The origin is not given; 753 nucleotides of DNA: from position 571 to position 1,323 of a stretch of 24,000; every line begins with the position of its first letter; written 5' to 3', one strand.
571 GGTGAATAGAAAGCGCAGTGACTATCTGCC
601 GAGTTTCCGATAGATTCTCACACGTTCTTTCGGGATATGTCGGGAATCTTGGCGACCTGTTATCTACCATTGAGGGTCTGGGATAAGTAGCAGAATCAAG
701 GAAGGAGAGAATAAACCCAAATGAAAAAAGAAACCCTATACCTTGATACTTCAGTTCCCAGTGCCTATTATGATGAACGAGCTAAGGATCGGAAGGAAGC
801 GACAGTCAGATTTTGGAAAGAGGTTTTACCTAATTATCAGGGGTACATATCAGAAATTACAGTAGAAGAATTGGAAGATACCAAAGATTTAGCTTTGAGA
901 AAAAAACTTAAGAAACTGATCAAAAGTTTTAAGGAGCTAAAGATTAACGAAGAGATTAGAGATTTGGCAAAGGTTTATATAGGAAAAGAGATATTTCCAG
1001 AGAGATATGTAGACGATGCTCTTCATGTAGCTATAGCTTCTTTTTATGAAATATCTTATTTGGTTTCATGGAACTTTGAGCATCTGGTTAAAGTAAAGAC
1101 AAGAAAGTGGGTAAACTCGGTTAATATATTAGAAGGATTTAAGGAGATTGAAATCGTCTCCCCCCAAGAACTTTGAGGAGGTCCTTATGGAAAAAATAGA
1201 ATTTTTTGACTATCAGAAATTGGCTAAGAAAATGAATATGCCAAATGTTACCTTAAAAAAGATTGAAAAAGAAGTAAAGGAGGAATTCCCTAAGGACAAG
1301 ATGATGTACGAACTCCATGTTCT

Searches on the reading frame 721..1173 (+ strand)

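Call 5: search_protein_families(library=pfam, proteins=[window:721-1173:+], max_evalue=0.1)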
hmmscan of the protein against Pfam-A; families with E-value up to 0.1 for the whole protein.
window:721-1173:+ (151 aa): 3 families
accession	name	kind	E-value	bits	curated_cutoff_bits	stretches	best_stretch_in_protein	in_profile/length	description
PF01850.27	PIN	-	0.00047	21.2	23.6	1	7-112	2-106/120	PIN domain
PF25398.1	CUX1_N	-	0.062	13.7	27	0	26-80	8-64/116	CUX1-like, N-terminal tRNA-binding arm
PF09058.15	L27_1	-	0.08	13.2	29.7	0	49-72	15-38/59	L27_1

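Call 6: search_protein_families(library=padloc, proteins=[window:721-1173:+], max_evalue=0.1)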
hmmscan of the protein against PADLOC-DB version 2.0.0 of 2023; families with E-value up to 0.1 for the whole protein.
window:721-1173:+ (151 aa): 0 families

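Call 7: search_protein_families(library=ncbifam, proteins=[window:721-1173:+], max_evalue=0.1)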
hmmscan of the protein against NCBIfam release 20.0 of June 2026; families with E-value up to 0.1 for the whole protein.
window:721-1173:+ (151 aa): 2 families
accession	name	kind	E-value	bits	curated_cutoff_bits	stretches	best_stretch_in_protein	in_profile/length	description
NF007484.0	PRK10077.1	equivalog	0.01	14.7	608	1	89-125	390-426/480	D-xylose transporter XylE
NF033604.1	epsi_CJH_07325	subfamily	0.046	13.8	33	1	38-80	19-62/66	CJH_07325 family protein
